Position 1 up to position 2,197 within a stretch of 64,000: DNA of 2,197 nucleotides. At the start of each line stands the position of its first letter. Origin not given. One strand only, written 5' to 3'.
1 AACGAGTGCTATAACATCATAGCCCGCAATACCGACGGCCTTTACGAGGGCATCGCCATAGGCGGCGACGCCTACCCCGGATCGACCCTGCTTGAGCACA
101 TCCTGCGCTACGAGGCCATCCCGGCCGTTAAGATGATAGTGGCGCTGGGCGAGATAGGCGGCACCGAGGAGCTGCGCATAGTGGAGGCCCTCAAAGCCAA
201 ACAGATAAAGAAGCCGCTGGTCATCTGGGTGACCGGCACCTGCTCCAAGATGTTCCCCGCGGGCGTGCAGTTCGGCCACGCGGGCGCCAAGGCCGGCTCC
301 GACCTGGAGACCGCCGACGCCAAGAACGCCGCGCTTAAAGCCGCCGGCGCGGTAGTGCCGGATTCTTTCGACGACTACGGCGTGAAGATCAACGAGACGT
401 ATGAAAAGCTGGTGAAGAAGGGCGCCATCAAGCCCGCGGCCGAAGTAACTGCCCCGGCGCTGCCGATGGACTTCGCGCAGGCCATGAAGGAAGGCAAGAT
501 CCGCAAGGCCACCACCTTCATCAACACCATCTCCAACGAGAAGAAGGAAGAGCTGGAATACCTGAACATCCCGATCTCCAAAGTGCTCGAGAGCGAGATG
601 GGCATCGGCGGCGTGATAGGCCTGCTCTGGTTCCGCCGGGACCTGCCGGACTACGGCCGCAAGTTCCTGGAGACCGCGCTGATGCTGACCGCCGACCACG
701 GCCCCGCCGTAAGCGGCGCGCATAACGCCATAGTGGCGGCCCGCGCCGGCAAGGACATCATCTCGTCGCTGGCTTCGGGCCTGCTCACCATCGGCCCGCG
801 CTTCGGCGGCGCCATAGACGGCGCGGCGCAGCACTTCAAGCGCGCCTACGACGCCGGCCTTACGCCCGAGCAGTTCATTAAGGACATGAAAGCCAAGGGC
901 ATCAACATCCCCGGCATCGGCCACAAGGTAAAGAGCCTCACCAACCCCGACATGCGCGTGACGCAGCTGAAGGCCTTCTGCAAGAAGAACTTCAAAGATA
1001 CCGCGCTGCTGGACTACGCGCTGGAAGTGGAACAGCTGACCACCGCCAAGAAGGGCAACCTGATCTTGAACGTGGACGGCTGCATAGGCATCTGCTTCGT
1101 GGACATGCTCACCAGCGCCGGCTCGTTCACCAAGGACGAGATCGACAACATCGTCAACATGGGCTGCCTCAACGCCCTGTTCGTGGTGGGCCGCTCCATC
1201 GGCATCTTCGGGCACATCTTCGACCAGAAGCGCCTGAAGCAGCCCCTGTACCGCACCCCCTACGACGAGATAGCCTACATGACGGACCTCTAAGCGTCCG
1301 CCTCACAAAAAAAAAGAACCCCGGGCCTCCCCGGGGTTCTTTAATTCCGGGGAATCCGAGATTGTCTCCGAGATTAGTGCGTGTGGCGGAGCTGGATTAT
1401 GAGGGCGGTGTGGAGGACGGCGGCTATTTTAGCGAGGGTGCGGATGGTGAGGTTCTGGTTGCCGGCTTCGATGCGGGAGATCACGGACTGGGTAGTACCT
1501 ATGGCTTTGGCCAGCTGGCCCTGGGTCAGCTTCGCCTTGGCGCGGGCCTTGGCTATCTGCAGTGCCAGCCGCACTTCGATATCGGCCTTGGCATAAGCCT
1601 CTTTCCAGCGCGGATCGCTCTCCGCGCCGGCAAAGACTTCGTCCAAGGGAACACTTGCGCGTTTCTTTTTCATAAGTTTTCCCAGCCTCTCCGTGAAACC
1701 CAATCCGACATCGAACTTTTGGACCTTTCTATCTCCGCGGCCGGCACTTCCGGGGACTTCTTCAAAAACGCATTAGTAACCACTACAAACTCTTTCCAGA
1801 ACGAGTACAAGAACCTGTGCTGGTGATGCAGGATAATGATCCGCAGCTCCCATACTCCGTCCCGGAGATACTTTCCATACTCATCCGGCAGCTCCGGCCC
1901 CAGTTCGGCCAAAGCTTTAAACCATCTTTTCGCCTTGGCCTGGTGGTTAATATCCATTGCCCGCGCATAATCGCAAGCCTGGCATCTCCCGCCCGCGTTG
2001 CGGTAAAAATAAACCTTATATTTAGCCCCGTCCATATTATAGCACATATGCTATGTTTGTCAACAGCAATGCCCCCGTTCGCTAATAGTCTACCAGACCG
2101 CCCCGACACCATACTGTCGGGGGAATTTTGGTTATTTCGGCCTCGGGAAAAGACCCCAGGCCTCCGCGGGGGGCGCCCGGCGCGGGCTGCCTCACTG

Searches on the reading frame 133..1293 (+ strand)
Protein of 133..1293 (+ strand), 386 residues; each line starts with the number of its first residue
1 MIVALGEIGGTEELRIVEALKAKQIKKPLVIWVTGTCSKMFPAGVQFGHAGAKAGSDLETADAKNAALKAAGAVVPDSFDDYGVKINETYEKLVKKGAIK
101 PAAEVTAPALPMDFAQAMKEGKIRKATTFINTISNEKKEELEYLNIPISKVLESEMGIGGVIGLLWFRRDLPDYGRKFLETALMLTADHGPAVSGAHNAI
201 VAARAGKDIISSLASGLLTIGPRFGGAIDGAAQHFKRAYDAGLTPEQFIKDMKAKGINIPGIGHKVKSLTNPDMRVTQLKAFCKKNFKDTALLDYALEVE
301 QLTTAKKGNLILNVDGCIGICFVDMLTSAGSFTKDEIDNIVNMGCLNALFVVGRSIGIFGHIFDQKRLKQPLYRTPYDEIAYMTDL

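Call 83: search_protein_families(library=pfam, proteins=[window:133-1293:+], max_evalue=0.00001)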
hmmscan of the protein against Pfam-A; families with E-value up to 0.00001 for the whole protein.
window:133-1293:+ (386 aa): 1 family
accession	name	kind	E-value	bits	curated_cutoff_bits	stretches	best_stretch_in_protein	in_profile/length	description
PF00285.26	Citrate_synt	-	2e-22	80.2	27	1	176-374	167-355/357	Citrate synthase, C-terminal domain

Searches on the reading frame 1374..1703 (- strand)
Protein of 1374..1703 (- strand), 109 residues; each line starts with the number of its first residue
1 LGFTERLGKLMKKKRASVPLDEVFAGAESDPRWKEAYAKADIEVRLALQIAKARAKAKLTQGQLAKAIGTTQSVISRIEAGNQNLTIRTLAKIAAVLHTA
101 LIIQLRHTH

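Call 92: search_protein_families(library=pfam, proteins=[window:1374-1703:-], max_evalue=0.05)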
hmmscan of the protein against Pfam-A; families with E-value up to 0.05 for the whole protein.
window:1374-1703:- (109 aa): 11 families
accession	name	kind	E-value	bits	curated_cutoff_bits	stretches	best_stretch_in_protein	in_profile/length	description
PF01381.28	HTH_3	-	7.2e-14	52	23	1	50-99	1-50/55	Helix-turn-helix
PF13560.12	HTH_31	-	4.8e-10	40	27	1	45-99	1-56/64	Helix-turn-helix domain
PF12844.13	HTH_19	-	3.1e-06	27.4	30.2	1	50-94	4-48/64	Helix-turn-helix domain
PF13443.12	HTH_26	-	1e-05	26.1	22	1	52-98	4-51/63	Cro/C1-type HTH DNA-binding domain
PF13744.12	HTH_37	-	5.7e-05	23.3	27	1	40-95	13-69/80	Helix-turn-helix domain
PF20432.4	Xre-like-HTH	-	0.0073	17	25.8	1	52-93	17-58/63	Antitoxin Xre-like helix-turn-helix domain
PF22495.2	HTH_92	-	0.0088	15.8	27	1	53-82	3-32/45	RsaL-like HTH domain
PF12802.13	MarR_2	-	0.01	16.4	27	1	43-78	7-40/61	MarR family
PF13545.12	HTH_Crp_2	-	0.015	15.7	27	1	55-78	19-42/70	Crp-like helix-turn-helix domain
PF15731.11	MqsA_antitoxin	-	0.017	15.7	30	1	44-94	68-117/131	Antitoxin component of bacterial toxin-antitoxin system, MqsA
PF04545.22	Sigma70_r4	-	0.048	13.6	24.1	0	56-79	18-41/50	Sigma-70, region 4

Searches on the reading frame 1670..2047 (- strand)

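Call 92: search_protein_families(library=pfam, proteins=[window:1670-2047:-], max_evalue=0.05)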
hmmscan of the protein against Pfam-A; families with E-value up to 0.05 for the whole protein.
window:1670-2047:- (125 aa): 1 family
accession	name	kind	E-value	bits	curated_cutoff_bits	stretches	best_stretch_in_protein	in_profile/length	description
PF05973.20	Gp49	-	4.6e-11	43.1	23.9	1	28-111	3-87/90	Phage derived protein Gp49-like (DUF891)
